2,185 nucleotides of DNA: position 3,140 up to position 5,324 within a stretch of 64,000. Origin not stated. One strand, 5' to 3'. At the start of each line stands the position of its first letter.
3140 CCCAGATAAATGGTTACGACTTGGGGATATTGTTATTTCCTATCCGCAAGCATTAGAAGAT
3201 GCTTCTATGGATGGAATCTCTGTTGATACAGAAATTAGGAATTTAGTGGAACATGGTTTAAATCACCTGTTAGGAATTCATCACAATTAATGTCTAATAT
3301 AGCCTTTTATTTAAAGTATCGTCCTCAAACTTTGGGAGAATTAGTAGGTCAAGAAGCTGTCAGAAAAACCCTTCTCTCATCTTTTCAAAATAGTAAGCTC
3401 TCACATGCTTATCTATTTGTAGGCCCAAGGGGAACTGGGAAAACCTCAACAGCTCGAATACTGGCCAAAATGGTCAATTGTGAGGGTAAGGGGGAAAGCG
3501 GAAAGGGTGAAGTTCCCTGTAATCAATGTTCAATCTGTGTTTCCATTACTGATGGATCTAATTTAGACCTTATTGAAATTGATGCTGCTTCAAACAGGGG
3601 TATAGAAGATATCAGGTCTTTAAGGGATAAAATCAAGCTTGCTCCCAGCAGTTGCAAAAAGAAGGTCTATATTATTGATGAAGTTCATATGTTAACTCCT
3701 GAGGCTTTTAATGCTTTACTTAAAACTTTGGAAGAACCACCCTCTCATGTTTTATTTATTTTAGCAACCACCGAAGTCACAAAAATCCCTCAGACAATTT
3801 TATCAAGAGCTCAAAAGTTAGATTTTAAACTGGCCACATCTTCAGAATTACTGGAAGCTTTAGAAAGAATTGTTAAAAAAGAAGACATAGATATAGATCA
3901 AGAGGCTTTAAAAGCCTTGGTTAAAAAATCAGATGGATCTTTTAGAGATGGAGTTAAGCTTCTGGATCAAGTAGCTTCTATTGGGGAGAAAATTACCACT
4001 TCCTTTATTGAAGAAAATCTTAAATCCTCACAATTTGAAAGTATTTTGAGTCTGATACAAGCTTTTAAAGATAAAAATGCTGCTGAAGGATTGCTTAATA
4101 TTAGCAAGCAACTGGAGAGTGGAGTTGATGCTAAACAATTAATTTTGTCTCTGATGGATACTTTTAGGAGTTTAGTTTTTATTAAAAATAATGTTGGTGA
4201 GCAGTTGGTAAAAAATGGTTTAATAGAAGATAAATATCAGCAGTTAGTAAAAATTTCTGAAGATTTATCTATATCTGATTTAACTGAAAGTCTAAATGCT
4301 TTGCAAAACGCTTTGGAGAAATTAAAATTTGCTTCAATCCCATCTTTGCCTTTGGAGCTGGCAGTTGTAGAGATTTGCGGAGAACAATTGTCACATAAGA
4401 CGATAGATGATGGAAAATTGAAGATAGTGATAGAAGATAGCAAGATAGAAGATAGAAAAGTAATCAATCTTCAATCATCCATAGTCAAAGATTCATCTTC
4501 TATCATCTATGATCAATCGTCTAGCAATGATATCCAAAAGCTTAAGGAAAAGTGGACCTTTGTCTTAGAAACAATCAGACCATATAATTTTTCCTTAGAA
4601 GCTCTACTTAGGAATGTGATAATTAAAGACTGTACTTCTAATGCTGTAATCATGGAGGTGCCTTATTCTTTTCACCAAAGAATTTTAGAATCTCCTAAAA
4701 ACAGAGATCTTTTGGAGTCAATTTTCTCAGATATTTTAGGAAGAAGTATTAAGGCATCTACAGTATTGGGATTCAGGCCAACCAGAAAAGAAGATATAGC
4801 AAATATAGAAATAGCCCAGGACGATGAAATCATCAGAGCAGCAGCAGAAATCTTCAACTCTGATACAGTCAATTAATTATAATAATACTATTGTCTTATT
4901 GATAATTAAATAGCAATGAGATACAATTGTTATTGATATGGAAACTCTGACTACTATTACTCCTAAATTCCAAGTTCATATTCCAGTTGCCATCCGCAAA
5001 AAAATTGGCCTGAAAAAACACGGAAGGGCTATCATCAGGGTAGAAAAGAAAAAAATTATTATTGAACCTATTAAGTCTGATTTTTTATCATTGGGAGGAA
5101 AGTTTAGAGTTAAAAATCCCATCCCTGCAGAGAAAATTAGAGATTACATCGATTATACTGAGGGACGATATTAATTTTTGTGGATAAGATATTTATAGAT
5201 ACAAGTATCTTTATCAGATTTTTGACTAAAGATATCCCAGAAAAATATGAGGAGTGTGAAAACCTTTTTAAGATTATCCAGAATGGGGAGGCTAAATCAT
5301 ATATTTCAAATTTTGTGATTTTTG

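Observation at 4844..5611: VapBC cassette inserted directly after dnaX and bracketed by a 33-nt duplication of the dnaX 3' end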

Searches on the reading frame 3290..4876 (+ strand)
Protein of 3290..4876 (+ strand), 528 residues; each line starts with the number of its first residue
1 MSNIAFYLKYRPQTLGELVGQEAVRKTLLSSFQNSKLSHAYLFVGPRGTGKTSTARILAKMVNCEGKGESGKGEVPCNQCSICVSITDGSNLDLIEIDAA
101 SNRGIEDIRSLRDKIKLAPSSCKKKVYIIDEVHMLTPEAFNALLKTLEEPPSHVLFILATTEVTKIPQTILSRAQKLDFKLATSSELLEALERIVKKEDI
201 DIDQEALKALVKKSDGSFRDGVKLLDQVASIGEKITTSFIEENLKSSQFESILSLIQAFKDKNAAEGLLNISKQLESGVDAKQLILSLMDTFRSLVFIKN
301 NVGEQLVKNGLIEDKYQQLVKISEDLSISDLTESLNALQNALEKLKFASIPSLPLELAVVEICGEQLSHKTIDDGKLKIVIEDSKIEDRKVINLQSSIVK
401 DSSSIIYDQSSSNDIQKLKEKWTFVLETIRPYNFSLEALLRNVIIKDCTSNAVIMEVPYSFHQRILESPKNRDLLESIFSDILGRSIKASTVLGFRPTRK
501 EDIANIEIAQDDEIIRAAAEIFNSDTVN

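Call 5: search_protein_families(library=pfam, proteins=[window:3290-4876:+], max_evalue=0.01)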
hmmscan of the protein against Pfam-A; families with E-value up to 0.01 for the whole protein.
window:3290-4876:+ (528 aa): 22 families
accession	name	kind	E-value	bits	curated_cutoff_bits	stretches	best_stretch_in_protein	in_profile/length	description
PF13177.12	DNA_pol3_delta2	-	7.9e-43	146.7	27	1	21-180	2-158/161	DNA polymerase III, delta subunit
PF00004.35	AAA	-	3.8e-14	53.7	21.2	1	42-176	2-125/131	ATPase family associated with various cellular activities (AAA)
PF22608.2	DNAX_ATPase_lid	-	1.9e-09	37.6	27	1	189-233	4-48/49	DNA polymerase III clamp loader subunit, ATPase lid domain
PF12169.13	DNA_pol3_gamma3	-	6.2e-09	36.2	24.4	1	251-364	17-129/143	DNA polymerase III subunits gamma and tau domain III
PF13401.12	AAA_22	-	6e-08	33.5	27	1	41-159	8-121/130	AAA domain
PF07728.20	AAA_5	-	2e-07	31.6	22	1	42-153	3-96/139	AAA domain (dynein-related subfamily)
PF05496.18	RuvB_N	-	5.7e-07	29.9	27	1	11-71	2-66/159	Holliday junction DNA helicase RuvB P-loop domain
PF06068.19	TIP49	-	6.6e-06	26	23.8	0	126-165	277-316/347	TIP49 P-loop domain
PF20964.2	DnaX_C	-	7.1e-05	23.2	26.2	1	415-493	9-87/113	DNA polymerase III subunit tau, C-terminal domain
PF13604.12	AAA_30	-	8.8e-05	22.8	27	1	40-157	20-122/191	AAA domain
PF13191.12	AAA_16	-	0.00012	23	32.6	1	17-157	1-167/167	AAA ATPase domain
PF21328.3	Gp44_lid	-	0.00037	21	27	1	187-232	9-55/63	Sliding-clamp-loader large subunit, AAA+ ATPase lid domain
PF12775.13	AAA_7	-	0.00043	20.3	25.8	0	36-61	31-56/181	P-loop containing dynein motor region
PF04851.21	ResIII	-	0.00067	20.1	22.5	0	21-61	9-46/164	Type III restriction enzyme, res subunit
PF03215.21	Rad17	-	0.0014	19.1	23.8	0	6-62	9-69/186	Rad17 P-loop domain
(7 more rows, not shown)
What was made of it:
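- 3290..4876 (+): dnaX (DNA polymerase III tau/gamma clamp-loader subunit, 528 aa). Pfam DNA_pol3_delta2 E=8e-43, DNAX_ATPase_lid, DNA_pol3_gamma3, DnaX_C (call 5).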

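Call 14: find_related_loci(query=window:3290-4873:+, collection=genome_contigs, flank=5000)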
Query window:3290-4873:+ (528 aa) in genome_contigs; peptide patterns used: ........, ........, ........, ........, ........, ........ (x = any residue, [..] = any of these).
600 stretches matched a pattern (row limit reached: there are more); 600 encode a relative of the query (tblastn E <= 1e-3); the best 80 are kept; 80 distinct loci.
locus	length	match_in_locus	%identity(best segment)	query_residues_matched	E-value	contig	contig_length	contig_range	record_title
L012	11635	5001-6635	49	4-525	7e-167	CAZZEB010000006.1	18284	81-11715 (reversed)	MAG TPA_asm: uncultured Gammaproteobacteria bacterium isolate SRP342105_co1_364 genome assembly, contig: NODE_4098_lengt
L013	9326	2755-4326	35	1-493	1e-96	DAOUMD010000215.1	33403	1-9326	MAG TPA_asm: Anaerolineae bacterium isolate W31_78 k127_1020398, whole genome shotgun sequence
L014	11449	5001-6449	36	5-492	2e-96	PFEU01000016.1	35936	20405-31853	MAG: Candidatus Uhrbacteria bacterium CG10_big_fil_rev_8_21_14_0_10_48_16 CG10_8_21_14_0.10_scaffold_947_c, whole genome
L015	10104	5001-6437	35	5-487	9e-95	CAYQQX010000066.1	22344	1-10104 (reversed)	MAG TPA_asm: uncultured Anaerolineales bacterium isolate binchicken_co65_18 genome assembly, contig: NODE_9540_length_22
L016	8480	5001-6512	37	5-484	7e-95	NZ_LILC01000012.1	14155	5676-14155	Priestia koreensis strain DSM 16467 scaffold21, whole genome shotgun sequence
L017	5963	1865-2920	45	5-362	8e-95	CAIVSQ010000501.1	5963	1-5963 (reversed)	MAG: uncultured Anaerolineae bacterium isolate Loclat_bin-05256 genome assembly, contig: bin-05256:501/612, whole genome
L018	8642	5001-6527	36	5-492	2e-92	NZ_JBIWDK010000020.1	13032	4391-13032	Peribacillus sp. NPDC097224 NPDC097224_222_D6.ctg-0020, whole genome shotgun sequence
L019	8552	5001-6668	34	5-524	1e-92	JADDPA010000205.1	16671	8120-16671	MAG: Thermobaculum sp. isolate LB3_1 AB19_LB3_745_length_16690_cov_34, whole genome shotgun sequence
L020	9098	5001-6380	38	1-483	3e-92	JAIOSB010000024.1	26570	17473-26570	MAG: bacterium isolate SMBSF33 bin_103_k127_738946, whole genome shotgun sequence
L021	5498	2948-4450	35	1-488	4e-92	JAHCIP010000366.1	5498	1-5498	MAG: Anaerolineae bacterium isolate TGS_CHL14 CHL14_366, whole genome shotgun sequence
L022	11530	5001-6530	34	1-527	3e-91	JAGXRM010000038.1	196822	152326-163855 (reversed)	MAG: Clostridiales bacterium isolate CROMO_A_104 c_000000706718, whole genome shotgun sequence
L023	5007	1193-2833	35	1-523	2e-91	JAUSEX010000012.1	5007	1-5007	MAG: Candidatus Omnitrophota bacterium isolate E14_maxbin.253 E14_k141_300413, whole genome shotgun sequence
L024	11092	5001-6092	41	1-359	3e-91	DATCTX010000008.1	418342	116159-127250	MAG TPA_asm: Anaerolineaceae bacterium isolate SMAG_U7342 k141_108027, whole genome shotgun sequence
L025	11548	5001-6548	36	1-492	8e-91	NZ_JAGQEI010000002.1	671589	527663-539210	Heyndrickxia faecalis strain Marseille-P8953 NODE_2_length_671589_cov_101.109001, whole genome shotgun sequence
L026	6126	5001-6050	41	1-364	3e-90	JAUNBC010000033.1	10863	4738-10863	MAG: Bacillota bacterium isolate S1R_St_18 NODE_2362_length_10863_cov_16.892487, whole genome shotgun sequence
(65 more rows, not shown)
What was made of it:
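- Tried and rejected: The genome_contigs scan with DnaX (call 14) was swamped by the universal Walker-B word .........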

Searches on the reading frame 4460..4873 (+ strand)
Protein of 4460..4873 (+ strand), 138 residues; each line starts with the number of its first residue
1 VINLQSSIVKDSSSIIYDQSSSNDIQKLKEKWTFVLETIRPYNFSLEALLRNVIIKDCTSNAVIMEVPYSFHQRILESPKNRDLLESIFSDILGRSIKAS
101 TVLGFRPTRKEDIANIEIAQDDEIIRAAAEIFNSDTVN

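Call 31: search_solved_structures(query=window:4460-4873:+, max_evalue=10, show_alignments=3)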
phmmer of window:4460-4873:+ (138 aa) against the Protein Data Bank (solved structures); distinct sequences matched with E-value up to 10: 0.
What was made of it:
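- Tried and rejected: phmmer of the DnaX C-terminal 138 aa against the PDB gave no hit (call 31).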

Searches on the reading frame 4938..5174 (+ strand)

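Call 5: search_protein_families(library=pfam, proteins=[window:4938-5174:+], max_evalue=0.01)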
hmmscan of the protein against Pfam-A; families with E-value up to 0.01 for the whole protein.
window:4938-5174:+ (78 aa): 1 family
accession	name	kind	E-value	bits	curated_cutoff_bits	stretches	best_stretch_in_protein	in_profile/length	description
PF04014.23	MazE_antitoxin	-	2.3e-06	27.9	24.7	1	5-48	2-46/48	Antidote-toxin recognition MazE, bacterial antitoxin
